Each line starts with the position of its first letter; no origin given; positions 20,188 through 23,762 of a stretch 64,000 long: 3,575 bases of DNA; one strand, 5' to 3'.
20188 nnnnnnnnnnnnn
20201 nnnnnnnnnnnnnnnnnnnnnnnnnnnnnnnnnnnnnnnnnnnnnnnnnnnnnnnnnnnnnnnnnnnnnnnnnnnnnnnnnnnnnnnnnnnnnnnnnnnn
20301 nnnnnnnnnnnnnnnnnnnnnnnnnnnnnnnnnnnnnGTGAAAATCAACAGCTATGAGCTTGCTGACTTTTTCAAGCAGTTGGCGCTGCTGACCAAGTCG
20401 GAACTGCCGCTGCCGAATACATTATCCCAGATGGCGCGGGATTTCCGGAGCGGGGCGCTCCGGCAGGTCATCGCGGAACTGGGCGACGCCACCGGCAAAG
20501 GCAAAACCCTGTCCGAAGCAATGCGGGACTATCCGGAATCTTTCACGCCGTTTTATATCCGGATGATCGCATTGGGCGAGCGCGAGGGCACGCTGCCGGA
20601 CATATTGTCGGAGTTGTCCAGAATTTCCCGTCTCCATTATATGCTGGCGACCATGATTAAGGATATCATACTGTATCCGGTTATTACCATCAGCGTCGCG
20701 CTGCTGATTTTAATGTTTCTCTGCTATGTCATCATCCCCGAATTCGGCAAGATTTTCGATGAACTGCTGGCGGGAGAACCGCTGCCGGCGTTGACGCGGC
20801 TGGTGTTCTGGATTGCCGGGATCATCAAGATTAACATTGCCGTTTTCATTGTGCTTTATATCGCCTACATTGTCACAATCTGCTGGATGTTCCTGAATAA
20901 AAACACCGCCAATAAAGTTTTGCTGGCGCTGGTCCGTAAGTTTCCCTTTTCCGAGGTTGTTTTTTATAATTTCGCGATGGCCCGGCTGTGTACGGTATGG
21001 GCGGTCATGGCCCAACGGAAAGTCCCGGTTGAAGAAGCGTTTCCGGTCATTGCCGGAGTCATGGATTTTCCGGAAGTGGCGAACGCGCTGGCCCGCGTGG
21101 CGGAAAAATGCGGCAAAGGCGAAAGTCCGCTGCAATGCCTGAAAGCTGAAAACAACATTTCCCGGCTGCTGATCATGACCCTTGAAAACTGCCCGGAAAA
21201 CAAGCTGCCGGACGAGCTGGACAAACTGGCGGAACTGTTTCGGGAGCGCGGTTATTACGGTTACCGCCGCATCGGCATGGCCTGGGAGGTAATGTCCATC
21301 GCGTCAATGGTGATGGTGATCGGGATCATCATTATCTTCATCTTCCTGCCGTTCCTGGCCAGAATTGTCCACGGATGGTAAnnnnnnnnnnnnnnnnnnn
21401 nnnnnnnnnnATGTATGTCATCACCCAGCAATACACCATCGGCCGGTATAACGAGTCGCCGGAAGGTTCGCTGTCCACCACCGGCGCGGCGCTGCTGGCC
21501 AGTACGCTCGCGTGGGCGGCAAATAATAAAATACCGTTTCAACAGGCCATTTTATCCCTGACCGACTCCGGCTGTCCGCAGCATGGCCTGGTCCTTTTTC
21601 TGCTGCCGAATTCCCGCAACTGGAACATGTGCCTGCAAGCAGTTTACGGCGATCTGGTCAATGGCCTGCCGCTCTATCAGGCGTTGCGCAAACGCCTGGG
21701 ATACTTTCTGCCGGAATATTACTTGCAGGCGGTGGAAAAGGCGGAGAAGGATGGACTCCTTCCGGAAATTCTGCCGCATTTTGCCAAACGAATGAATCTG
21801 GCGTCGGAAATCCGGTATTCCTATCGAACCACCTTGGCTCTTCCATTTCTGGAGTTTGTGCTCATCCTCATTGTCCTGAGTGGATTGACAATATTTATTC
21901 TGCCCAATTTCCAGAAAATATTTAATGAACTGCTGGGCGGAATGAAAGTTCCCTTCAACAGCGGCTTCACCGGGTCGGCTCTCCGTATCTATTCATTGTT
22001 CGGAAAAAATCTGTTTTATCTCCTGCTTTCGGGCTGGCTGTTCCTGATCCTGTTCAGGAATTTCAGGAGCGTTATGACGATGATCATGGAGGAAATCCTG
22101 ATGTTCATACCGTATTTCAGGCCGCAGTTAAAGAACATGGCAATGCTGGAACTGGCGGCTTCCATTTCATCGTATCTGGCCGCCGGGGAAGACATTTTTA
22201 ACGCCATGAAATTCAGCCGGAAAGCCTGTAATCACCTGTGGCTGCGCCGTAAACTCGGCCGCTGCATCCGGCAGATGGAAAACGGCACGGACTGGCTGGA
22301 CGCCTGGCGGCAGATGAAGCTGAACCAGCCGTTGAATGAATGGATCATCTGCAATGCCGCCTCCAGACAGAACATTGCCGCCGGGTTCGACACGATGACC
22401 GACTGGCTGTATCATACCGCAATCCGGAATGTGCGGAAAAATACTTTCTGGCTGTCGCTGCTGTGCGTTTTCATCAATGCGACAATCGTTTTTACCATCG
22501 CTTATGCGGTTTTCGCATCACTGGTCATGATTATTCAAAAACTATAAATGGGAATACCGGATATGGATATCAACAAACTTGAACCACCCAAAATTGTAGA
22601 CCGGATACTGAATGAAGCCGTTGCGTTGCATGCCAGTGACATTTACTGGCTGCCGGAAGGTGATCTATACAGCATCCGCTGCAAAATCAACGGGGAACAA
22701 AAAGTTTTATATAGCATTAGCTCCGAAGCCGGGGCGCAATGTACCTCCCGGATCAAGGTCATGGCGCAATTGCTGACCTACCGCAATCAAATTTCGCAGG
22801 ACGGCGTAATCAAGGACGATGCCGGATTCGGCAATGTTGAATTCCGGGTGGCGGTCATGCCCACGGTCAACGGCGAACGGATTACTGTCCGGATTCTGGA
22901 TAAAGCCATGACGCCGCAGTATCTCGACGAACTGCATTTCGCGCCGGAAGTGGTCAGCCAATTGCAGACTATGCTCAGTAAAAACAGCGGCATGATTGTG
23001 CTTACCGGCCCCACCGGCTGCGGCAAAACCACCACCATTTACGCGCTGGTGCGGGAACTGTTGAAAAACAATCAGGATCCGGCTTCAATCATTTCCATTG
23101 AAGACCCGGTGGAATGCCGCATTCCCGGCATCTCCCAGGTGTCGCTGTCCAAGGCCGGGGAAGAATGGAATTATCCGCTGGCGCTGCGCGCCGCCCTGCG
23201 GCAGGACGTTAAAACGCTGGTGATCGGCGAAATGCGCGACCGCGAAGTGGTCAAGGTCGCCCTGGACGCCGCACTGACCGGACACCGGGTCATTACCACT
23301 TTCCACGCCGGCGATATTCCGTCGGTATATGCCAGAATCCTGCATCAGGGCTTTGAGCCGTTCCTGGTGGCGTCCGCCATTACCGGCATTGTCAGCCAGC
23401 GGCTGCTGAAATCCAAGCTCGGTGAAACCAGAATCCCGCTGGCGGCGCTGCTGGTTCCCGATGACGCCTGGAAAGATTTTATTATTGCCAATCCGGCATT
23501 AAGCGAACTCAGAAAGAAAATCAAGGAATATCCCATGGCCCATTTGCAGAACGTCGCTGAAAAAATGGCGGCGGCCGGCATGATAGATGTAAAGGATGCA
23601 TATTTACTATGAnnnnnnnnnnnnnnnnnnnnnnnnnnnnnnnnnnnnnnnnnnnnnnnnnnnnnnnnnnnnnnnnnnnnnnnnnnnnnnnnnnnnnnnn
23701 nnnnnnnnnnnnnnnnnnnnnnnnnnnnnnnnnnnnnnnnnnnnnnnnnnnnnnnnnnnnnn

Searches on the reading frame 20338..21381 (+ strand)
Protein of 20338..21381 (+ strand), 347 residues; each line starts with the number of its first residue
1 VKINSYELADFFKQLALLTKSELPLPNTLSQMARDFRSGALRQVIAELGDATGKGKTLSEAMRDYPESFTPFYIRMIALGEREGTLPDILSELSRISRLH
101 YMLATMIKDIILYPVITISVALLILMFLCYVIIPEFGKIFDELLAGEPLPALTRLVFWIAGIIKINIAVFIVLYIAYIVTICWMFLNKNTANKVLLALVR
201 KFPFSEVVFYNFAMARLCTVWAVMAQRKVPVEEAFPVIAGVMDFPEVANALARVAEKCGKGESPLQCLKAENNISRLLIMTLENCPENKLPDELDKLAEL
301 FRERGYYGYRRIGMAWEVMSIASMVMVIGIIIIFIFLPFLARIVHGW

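Call 74: search_protein_families(library=pfam, proteins=[window:20338-21381:+], max_evalue=0.00001)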
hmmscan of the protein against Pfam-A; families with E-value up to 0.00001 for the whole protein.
window:20338-21381:+ (347 aa): 1 family
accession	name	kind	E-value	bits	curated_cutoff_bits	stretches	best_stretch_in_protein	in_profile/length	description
PF00482.28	T2SSF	-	3.5e-32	111.5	25.2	2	11-134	1-125/125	Type II secretion system (T2SS), protein F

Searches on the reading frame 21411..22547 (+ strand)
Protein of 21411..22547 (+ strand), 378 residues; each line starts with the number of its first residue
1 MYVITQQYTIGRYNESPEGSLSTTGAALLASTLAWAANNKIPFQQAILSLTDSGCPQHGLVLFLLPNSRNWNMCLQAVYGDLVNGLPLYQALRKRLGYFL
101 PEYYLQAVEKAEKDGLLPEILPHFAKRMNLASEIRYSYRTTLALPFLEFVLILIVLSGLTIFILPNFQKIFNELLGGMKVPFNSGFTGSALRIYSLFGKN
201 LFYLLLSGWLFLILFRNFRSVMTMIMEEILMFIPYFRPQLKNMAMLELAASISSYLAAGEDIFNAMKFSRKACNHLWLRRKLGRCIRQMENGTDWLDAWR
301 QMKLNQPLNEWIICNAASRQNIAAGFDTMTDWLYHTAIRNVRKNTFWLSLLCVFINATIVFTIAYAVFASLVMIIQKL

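Call 74: search_protein_families(library=pfam, proteins=[window:21411-22547:+], max_evalue=0.00001)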
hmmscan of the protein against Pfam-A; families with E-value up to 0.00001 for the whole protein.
window:21411-22547:+ (378 aa): 1 family
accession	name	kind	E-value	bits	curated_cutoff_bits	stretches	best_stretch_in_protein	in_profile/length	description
PF00482.28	T2SSF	-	2.2e-14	53.9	25.2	1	72-165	32-125/125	Type II secretion system (T2SS), protein F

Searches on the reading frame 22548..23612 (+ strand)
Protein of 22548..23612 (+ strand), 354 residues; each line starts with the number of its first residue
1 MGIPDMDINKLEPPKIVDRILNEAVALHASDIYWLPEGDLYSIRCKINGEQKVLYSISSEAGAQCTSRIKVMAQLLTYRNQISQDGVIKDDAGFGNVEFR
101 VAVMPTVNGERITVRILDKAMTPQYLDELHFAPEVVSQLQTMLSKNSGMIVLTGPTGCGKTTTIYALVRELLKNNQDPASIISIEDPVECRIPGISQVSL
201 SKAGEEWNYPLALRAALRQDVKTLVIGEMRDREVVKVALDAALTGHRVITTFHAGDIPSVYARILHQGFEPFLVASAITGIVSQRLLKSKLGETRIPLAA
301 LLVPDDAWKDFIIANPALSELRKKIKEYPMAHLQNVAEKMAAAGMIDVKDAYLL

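Call 74: search_protein_families(library=pfam, proteins=[window:22548-23612:+], max_evalue=0.00001)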
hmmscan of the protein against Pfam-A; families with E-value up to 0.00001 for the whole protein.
window:22548-23612:+ (354 aa): 2 families
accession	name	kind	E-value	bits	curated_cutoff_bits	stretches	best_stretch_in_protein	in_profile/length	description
PF00437.27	T2SSE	-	1.5e-67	228.3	24.9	1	15-288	10-279/370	Type II/IV secretion system protein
PF20720.3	nSTAND3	-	2.5e-06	27.7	27.2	1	138-188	9-58/155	Novel STAND NTPase 3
